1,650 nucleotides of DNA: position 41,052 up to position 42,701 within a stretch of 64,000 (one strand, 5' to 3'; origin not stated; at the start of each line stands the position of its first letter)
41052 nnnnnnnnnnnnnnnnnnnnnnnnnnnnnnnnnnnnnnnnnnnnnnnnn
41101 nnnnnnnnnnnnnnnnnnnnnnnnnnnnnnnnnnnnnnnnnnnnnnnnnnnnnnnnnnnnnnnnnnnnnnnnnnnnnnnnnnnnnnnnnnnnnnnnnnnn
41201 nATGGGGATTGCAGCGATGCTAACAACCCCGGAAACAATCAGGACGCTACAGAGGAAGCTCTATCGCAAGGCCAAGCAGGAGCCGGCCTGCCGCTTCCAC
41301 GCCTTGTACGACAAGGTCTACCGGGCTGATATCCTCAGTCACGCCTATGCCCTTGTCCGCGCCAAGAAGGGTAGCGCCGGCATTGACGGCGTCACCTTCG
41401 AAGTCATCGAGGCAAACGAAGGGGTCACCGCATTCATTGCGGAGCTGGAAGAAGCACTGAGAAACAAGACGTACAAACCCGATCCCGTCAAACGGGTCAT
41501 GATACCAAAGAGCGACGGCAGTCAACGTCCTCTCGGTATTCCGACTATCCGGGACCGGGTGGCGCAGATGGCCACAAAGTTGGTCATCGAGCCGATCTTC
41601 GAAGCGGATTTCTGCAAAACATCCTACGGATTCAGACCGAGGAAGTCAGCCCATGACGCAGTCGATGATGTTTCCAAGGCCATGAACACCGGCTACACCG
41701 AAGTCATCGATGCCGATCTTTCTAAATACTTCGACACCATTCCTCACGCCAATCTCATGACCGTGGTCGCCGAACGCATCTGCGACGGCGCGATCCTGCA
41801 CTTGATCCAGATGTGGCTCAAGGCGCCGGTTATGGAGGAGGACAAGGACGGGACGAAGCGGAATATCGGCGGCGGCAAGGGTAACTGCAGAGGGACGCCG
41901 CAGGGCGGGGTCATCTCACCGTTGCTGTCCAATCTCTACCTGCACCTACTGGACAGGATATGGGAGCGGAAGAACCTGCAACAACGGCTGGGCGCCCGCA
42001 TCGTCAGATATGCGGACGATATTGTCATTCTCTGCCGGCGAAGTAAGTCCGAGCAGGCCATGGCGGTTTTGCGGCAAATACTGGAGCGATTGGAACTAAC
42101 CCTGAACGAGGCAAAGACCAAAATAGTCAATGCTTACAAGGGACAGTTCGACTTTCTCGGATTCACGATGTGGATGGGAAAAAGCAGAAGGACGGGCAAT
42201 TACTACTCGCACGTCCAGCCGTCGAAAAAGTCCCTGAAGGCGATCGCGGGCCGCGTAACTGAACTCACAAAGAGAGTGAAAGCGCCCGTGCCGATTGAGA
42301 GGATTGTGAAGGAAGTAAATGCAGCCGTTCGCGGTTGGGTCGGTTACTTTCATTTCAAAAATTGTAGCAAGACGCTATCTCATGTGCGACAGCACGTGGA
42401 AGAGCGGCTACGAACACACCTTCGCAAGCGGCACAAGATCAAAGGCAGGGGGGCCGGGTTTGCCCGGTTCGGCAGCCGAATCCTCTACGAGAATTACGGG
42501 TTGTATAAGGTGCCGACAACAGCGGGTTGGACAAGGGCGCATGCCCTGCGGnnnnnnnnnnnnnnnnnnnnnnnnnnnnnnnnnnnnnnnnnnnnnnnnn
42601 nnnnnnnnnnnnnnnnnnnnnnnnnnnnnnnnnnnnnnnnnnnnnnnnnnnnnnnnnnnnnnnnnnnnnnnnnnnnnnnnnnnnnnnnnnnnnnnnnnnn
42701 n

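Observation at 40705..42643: Group II intron inserted precisely into the right-hand inverted repeat; the empty site can be reconstructed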

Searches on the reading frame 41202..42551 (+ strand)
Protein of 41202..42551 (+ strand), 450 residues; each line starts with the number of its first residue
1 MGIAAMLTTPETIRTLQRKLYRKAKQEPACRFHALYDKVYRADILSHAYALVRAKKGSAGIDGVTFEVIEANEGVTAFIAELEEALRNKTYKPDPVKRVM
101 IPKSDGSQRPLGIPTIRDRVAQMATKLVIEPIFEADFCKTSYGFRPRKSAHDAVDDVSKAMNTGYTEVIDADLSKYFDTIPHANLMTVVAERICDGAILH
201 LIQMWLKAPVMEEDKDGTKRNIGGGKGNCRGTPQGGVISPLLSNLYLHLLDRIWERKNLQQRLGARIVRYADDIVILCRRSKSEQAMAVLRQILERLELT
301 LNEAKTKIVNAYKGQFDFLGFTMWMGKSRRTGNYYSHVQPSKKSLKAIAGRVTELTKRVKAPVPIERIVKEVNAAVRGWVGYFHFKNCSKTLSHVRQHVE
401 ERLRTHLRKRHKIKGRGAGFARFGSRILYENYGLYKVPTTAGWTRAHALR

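Call 6: search_protein_families(library=pfam, proteins=[window:41202-42551:+], max_evalue=0.01)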
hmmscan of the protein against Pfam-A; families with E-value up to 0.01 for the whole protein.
window:41202-42551:+ (450 aa): 2 families
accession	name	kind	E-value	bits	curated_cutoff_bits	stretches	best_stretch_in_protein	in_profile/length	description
PF00078.32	RVT_1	-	4.9e-40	137.9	29.6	1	101-322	1-204/205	Reverse transcriptase (RNA-dependent DNA polymerase)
PF08388.16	GIIM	-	9.5e-16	58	23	1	346-418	2-74/80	Group II intron, maturase-specific domain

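Call 8: search_protein_families(library=ncbifam, proteins=[window:41202-42551:+], max_evalue=0.01)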
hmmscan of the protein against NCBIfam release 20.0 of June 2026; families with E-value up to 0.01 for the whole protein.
window:41202-42551:+ (450 aa): 10 families
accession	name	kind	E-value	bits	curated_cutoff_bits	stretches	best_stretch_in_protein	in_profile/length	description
TIGR04416.1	group_II_RT_mat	equivalog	1.3e-121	406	300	1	43-411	2-353/353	group II intron reverse transcriptase/maturase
NF041747.1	Drt3a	equivalog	7.1e-18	65.1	200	1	151-356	95-296/412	antiviral reverse transcriptase Drt3a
NF041746.1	Drt2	equivalog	5.4e-17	62.1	390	1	228-321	220-319/416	antiviral reverse transcriptase Drt2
NF038233.2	retron_St85_RT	exception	1.7e-13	50.5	235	1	93-309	22-217/289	retron St85 family RNA-directed DNA polymerase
NF042941.1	Retron_TIR_antiphage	equivalog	2.5e-07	29.9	600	1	232-320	140-220/464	TIR domain-containing anti-phage reverse transcriptase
NF038237.1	retron_Ec67_fus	exception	3.8e-06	25.6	450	1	233-309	162-248/572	retron Ec67 family RNA-directed DNA polymerase/endonuclease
TIGR04499.1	abortive_AbiA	subfamily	7.5e-05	21.6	250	1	150-311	130-293/615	AbiA family abortive infection protein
NF041749.1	Drt4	equivalog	0.00012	21.2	450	1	231-310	194-268/489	antiviral reverse transcriptase Drt4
NF041750.1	Drt5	equivalog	0.0028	16.7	550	0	160-312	121-254/484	antiviral reverse transcriptase Drt5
NF041748.1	Drt3b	equivalog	0.0028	16.4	350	1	251-309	256-315/647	antiviral reverse transcriptase Drt3b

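Call 10: find_homologous_proteins(query=window:41202-42551:+, max_evalue=1e-30)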
Query window:41202-42551:+ (450 aa): 8000 proteins with E <= 1e-30 among 8000 candidates; the best 120 are listed.
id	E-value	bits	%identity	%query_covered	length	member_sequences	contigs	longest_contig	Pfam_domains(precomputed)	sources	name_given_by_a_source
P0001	0.0e+0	1014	100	99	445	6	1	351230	PF00078.33,PF08388.17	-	-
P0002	1.4e-268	909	88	100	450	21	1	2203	PF00078.33,PF08388.17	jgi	jgi:group II intron reverse transcriptase/maturase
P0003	2.8e-263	891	87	100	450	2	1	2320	PF00078.33,PF08388.17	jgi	jgi:RNA-directed DNA polymerase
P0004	4.1e-263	891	86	100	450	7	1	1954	PF00078.33,PF08388.17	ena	-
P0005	6.4e-263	890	86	100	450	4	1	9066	PF00078.33,PF08388.17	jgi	-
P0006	7.9e-262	887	84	100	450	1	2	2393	PF00078.33,PF08388.17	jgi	jgi:group II intron reverse transcriptase/maturase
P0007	1.1e-259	880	85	99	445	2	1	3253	PF00078.33,PF08388.17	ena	-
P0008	1.1e-259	879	85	100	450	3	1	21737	PF00078.33,PF08388.17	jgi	-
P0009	1.4e-258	876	85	100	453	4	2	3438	PF00078.33,PF08388.17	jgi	jgi:group II intron reverse transcriptase/maturase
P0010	8.1e-258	873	85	100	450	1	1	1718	PF00078.33,PF08388.17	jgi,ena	-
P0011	2.9e-257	872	84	100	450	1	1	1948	PF00078.33,PF08388.17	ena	-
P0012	7.7e-257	870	84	100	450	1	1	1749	PF00078.33,PF08388.17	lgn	-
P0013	1.6e-256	869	85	100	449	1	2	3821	PF00078.33,PF08388.17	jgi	jgi:group II intron reverse transcriptase/maturase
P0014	6.5e-256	867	84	100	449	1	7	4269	PF00078.33,PF08388.17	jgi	jgi:group II intron reverse transcriptase/maturase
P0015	1.2e-255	866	84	100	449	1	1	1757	PF00078.33,PF08388.17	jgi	jgi:group II intron reverse transcriptase/maturase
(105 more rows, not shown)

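Call 11: find_related_loci(query=window:41202-42551:+, collection=genome_contigs, flank=4000)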
Query window:41202-42551:+ (450 aa) in genome_contigs; peptide patterns used: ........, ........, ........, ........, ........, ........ (x = any residue, [..] = any of these).
85 stretches matched a pattern; 33 encode a relative of the query (tblastn E <= 1e-3); 33 distinct loci.
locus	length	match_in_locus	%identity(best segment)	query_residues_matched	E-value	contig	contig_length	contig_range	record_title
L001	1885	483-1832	83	1-450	0e+0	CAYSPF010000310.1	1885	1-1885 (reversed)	MAG TPA_asm: uncultured Geobacter sp. isolate binchicken_co257_142 genome assembly, contig: NODE_35618_length_1885_cov_7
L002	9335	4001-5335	83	6-450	0e+0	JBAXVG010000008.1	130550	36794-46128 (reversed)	MAG: Desulfuromonadales bacterium isolate ELA681 MAG681_8, whole genome shotgun sequence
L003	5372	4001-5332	82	6-449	0e+0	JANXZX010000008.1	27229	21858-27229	MAG: Geobacteraceae bacterium isolate GL140_5_metabat_114 GL140_5_k141_2238182, whole genome shotgun sequence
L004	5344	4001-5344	84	1-448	0e+0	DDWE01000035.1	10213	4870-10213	MAG TPA_asm: Desulfuromonadaceae bacterium UBA2294 UBA2294_contig_26801, whole genome shotgun sequence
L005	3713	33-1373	80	3-450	0e+0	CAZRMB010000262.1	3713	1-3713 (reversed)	MAG TPA_asm: uncultured Syntrophomonas sp. isolate SRP089250_co1_22 genome assembly, contig: NODE_52009_length_3713_cov_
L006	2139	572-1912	79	3-450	0e+0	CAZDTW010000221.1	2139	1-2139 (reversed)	MAG TPA_asm: uncultured Methanobacterium sp. isolate binchicken_co22_99 genome assembly, contig: NODE_48282_length_2139_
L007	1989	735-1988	84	6-423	0e+0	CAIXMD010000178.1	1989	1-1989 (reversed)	MAG: uncultured Desulfomonile sp. isolate Kiruna1_bin-212 genome assembly, contig: bin-212:178/571, whole genome shotgun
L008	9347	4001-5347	81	1-449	0e+0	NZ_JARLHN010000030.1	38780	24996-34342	MAG: Oryzomonas sp. isolate MAG_BA72 MetaBAT2_Bin_72_Anoxic_k141_1615668, whole genome shotgun sequence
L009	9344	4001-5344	81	2-450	0e+0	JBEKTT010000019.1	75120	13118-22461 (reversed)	MAG: Syntrophobacteraceae bacterium isolate SPRUCE 564 SPRUCE_564_19, whole genome shotgun sequence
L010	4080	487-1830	81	2-450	0e+0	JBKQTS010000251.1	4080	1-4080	MAG: Syntrophobacteraceae bacterium isolate MHr2D2E2F__bin_75 MHr2D2E2F_000000256780, whole genome shotgun sequence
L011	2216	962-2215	84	6-423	0e+0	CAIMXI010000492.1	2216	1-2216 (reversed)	MAG: uncultured Geobacteraceae bacterium isolate LJ_bin-4045 genome assembly, contig: bin-4045:492/511, whole genome sho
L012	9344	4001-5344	80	2-450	0e+0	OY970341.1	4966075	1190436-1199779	MAG: uncultured delta proteobacterium isolate MFD01231.bin.c.2 genome assembly, chromosome: 1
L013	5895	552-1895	76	2-450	0e+0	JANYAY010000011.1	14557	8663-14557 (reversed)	MAG: Deltaproteobacteria bacterium isolate GL140_5_metabat_391 GL140_5_k141_1402442, whole genome shotgun sequence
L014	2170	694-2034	77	2-449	0e+0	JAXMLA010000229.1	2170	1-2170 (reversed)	MAG: Desulfuromonadales bacterium isolate L4_maxbin.016_sub k141_159564, whole genome shotgun sequence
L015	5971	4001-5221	82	2-408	0e+0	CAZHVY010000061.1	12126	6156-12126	MAG TPA_asm: uncultured Geobacter sp. isolate binchicken_co20_405 genome assembly, contig: NODE_9688_length_12126_cov_42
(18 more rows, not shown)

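Call 16: search_solved_structures(query=window:41202-42551:+, max_evalue=0.00001)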
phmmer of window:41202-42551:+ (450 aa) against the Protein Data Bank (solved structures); distinct sequences matched with E-value up to 0.00001: 12.
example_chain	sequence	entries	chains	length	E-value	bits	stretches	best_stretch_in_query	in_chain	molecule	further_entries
7uim_D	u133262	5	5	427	5.1e-55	190.2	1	35-412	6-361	Group II intron reverse transcriptase/maturase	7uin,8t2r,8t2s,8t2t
6ar1_A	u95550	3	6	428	1.9e-53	185.1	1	34-405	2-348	GsI-IIC RT | Trt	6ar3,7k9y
5hhj_A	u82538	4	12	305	2.4e-49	171.6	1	34-328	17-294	Retron-type reverse transcriptase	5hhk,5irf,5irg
5hhl_A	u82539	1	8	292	2.8e-48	168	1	35-324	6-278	Retron-type reverse transcriptase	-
6me0_C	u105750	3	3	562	1.8e-43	152.1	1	58-414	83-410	Maturase reverse transcriptase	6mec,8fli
5g2x_C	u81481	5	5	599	9e-34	120.2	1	29-253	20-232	GROUP II INTRON-ENCODED PROTEIN LTRA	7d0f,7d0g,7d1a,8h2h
7kft_D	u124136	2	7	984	8.5e-26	93.9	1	72-322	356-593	Cas6-RT-Cas1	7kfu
8ub7_A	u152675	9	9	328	1.3e-12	50.5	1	67-325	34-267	Reverse transcriptase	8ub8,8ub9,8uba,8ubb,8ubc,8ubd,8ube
9d5x_A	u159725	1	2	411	2.1e-09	39.9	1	44-323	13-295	Group II intron-like 4 reverse transcriptase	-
9d4s_A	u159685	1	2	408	2.3e-09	39.8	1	45-323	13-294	Group II intron-like 4 reverse transcriptase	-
9ioa_A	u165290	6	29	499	6.9e-07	31.6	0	81-185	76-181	RNA-dependent DNA polymerase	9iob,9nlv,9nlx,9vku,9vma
9c0i_A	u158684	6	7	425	9.6e-06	27.9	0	228-310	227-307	Reverse transcriptase/maturase family protein | Antiviral reverse transcriptase Drt2 | RNA-dependent DNA polymerase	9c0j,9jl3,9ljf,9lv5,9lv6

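Call 17: search_dna_similar(query=window:41202-42551:+, collection=plasmids, mode=protein, max_rows=40, rows=best)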
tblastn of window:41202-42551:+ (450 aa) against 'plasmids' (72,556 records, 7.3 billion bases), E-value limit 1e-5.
The search stops at 5000 records and this limit was reached: more records match than are counted here, and every count below describes the 5000 best-scoring records only.
Records with a match: at least 5000; places in all: 7978; records where one place covers at least 80% of the query: 4883.
Best place of each record, by identity: <60% 5000.
By first word of the organism name: Klebsiella 2851; Escherichia 915; Enterobacter 216; Sinorhizobium 120; Citrobacter 98; Bacillus 85; Bradyrhizobium 58; Streptomyces 50; Salmonella 49; Rhizobium 39; and 105 more.
By predicted mobility (MOB-suite, as given by PLSDB): conjugative 2706; mobilizable 1308; non-mobilizable 986.
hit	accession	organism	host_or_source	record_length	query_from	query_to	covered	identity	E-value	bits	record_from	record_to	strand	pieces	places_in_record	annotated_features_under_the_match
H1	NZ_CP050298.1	Mesorhizobium huakuii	Oxytropis kamtschatica,cell ...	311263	3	414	92%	51.6%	2e-122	399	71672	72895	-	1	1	ltrA: group II intron reverse transcriptase/maturase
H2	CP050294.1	Mesorhizobium loti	Oxytropis kamtschatica,cell ...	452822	3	414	92%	51.6%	2e-122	399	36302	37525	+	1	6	ltrA: group II intron reverse transcriptase/maturase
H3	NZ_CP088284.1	Bradyrhizobium septentrionale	Glycine max cv. AC Glengarry,Cell ...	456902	1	412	92%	51.4%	4e-120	392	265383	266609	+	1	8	ltrA: group II intron reverse transcriptase/maturase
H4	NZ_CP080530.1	Mesorhizobium sp. AR02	Oxytropis sp.,Cell culture,root nodule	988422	3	414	92%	51.3%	5e-122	398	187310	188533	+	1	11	ltrA: group II intron reverse transcriptase/maturase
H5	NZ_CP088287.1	Bradyrhizobium septentrionale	Glycine max cv. AC Glengarry,Cell ...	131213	1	412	92%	51.2%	7e-119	389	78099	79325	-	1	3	ltrA: group II intron reverse transcriptase/maturase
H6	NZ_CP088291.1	Bradyrhizobium septentrionale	Glycine max cv. AC Glengarry,Cell ...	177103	1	412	92%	51.2%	7e-119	389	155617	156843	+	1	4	ltrA: group II intron reverse transcriptase/maturase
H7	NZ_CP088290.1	Bradyrhizobium septentrionale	Glycine max cv. AC Glengarry,Cell ...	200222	1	412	92%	51.2%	7e-119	389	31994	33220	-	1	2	ltrA: group II intron reverse transcriptase/maturase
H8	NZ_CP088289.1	Bradyrhizobium septentrionale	Glycine max cv. AC Glengarry,Cell ...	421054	1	412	92%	51.2%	7e-119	389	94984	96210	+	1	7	ltrA: group II intron reverse transcriptase/maturase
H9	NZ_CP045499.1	Mesorhizobium sp. INR15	pure culture,nutrient broth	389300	2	414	92%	50.5%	1e-101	405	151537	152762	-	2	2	ltrA: group II intron reverse transcriptase/maturase | hypothetical protein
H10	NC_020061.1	Rhizobium tropici CIAT 899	Phaseolus vulgaris root nodule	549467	3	414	92%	50.4%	2e-116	382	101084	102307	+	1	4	ltrA: group II intron reverse transcriptase/maturase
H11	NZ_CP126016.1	Bradyrhizobium japonicum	Glycine max,soybean,root nodule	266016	3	412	91%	50.6%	7e-118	386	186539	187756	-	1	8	ltrA: group II intron reverse transcriptase/maturase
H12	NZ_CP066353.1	Bradyrhizobium japonicum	Glycine max,DNA isolated from pure ...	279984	3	412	91%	50.6%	7e-118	386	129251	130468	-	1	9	ltrA: group II intron reverse transcriptase/maturase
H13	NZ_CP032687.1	Rhizobium sp. CCGE531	Phaseolus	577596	3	414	92%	50.1%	1e-115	380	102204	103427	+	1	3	ltrA: group II intron reverse transcriptase/maturase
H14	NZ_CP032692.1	Rhizobium sp. CCGE532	Phaseolus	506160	3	414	92%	49.9%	5e-115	378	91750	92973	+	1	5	ltrA: group II intron reverse transcriptase/maturase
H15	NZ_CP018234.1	Rhizobium leguminosarum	Vavilovia formosa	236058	3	413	91%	49.3%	1e-115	380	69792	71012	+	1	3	ltrA: group II intron reverse transcriptase/maturase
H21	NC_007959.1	Nitrobacter hamburgensis X14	-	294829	3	414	92%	48.9%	3e-115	379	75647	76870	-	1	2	ltrA: group II intron reverse transcriptase/maturase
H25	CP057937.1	Escherichia coli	culture,Pooled cattle faecal samples ...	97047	3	437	97%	45.4%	3e-97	327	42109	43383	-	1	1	ltrA: group II intron reverse transcriptase/maturase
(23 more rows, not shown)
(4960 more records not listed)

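Call 27: get_annotated_region(hit=H21, flank=1500)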
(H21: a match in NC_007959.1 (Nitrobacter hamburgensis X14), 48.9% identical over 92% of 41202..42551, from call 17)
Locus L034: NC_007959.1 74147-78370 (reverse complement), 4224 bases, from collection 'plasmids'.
description: Nitrobacter hamburgensis X14 plasmid 1, complete sequence
organism: Nitrobacter hamburgensis X14 (NCBI taxid 323097)
taxonomy: Bacteria; Pseudomonadota; Alphaproteobacteria; Hyphomicrobiales; Nitrobacteraceae; Nitrobacter; Nitrobacter hamburgensis; Nitrobacter hamburgensis X14
host: -; source: -; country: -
typing (MOB-suite, as given by PLSDB): mobilizable; replicon rep_cluster_472; relaxase MOBP
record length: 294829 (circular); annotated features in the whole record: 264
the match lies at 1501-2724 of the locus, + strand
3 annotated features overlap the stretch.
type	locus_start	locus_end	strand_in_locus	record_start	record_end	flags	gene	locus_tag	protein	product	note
CDS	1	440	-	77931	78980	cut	-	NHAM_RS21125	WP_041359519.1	IS110 family transposase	-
CDS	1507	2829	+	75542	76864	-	ltrA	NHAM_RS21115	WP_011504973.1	group II intron reverse transcriptase/maturase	GO:0000373 - Group II intron splicing [Evidence IEA]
CDS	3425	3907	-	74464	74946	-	-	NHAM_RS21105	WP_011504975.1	hypothetical protein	-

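Call 28: get_annotated_region(hit=H25, flank=1500)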
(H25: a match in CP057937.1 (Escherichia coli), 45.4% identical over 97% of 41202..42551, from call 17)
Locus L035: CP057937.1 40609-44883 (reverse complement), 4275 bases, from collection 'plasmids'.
description: Escherichia coli strain RHB09-C18 plasmid pRHB09-C18_2, complete sequence
organism: Escherichia coli (NCBI taxid 562)
taxonomy: Bacteria; Pseudomonadota; Gammaproteobacteria; Enterobacterales; Enterobacteriaceae; Escherichia; Escherichia coli
host: -; source: culture,Pooled cattle faecal samples collected from floor of farm; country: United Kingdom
typing (MOB-suite, as given by PLSDB): non-mobilizable; replicon IncY
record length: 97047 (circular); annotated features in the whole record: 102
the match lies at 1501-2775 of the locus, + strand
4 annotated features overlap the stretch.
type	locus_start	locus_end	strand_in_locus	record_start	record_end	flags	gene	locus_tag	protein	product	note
CDS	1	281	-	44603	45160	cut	-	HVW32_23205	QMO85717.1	lysozyme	-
CDS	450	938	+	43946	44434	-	-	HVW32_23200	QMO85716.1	single-stranded DNA-binding protein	-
CDS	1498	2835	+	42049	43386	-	ltrA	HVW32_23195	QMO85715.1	group II intron reverse transcriptase/maturase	-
CDS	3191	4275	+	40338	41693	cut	-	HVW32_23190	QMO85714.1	deoxyguanosinetriphosphate triphosphohydrolase family protein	-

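Call 29: get_annotated_region(hit=H1, flank=1500)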
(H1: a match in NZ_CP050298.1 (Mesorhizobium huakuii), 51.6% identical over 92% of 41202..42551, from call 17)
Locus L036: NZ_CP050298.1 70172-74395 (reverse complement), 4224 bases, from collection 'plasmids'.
description: Mesorhizobium huakuii strain 583 plasmid p_3, complete sequence
organism: Mesorhizobium huakuii (NCBI taxid 28104)
taxonomy: Bacteria; Pseudomonadota; Alphaproteobacteria; Hyphomicrobiales; Phyllobacteriaceae; Mesorhizobium; Mesorhizobium huakuii
host: -; source: Oxytropis kamtschatica,cell culture,root nodule; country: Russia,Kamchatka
typing (MOB-suite, as given by PLSDB): non-mobilizable
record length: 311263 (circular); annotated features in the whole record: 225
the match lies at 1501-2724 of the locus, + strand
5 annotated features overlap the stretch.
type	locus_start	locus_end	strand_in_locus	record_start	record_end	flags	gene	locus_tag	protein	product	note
CDS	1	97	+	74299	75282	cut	-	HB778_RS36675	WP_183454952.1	IS5 family transposase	-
CDS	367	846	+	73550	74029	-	-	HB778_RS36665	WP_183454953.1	MaoC family dehydratase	-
CDS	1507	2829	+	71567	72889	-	ltrA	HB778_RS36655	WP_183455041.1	group II intron reverse transcriptase/maturase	GO:0000373 - Group II intron splicing [Evidence IEA]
CDS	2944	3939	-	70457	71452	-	-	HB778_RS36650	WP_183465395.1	tyrosine-type recombinase/integrase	GO:0015074 - DNA integration [Evidence IEA]; GO:0006310 - DNA recombination [Evidence IEA]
CDS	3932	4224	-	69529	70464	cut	-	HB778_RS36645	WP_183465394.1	tyrosine-type recombinase/integrase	GO:0015074 - DNA integration [Evidence IEA]; GO:0006310 - DNA recombination [Evidence IEA]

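Call 46: find_encoding_contigs(protein=P0002, flank=2500, max_places=3)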
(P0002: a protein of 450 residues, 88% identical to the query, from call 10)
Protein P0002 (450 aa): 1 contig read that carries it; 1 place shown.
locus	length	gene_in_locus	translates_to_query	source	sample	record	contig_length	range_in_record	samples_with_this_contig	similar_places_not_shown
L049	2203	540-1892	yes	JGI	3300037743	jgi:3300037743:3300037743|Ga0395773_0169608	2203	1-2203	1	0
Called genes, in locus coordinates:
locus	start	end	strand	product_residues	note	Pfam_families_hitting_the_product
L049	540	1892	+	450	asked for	PF00078:RVT_1, PF08388:GIIM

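Call 47: find_encoding_contigs(protein=P0005, flank=2500, max_places=3)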
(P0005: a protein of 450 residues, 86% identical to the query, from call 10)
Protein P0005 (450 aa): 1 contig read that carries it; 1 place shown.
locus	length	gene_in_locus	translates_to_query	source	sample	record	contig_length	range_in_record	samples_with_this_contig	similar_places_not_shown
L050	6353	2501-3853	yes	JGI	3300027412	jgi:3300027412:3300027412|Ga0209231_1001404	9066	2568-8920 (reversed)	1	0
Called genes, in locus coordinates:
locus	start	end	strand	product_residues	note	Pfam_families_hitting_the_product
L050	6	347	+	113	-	-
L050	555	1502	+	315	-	PF15969:RexA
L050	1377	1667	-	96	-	-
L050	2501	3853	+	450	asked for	PF00078:RVT_1, PF08388:GIIM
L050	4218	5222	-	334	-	PF10546:P63C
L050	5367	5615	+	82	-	-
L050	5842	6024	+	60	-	-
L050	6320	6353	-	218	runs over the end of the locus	PF01336:tRNA_anti-codon (faint)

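Call 48: find_encoding_contigs(protein=P0008, flank=2500, max_places=3)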
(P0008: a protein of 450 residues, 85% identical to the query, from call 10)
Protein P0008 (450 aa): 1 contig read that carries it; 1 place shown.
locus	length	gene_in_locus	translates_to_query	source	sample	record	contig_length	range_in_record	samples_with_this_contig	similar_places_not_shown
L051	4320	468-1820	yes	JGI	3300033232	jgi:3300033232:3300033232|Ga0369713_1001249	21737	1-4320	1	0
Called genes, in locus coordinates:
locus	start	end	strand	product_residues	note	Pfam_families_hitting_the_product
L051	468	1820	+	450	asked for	PF00078:RVT_1, PF08388:GIIM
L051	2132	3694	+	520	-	PF05159:Capsule_synth (weak)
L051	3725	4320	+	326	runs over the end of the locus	PF00106:adh_short (weak), PF01073:3Beta_HSD, PF01370:Epimerase, PF02719:Polysacc_synt_2, PF04321:RmlD_sub_bind, PF07993:NAD_binding_4, PF13460:NAD_binding_10, PF16363:GDP_Man_Dehyd, +1 more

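Call 49: find_encoding_contigs(protein=P0003, flank=2500, max_places=3)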
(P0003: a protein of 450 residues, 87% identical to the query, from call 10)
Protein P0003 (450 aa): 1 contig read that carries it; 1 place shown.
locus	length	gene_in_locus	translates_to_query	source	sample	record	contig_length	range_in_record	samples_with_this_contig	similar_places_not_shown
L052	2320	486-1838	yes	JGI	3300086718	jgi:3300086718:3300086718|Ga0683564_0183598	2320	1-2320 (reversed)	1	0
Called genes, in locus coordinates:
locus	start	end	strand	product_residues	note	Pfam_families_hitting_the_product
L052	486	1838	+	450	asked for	PF00078:RVT_1, PF08388:GIIM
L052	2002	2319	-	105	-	?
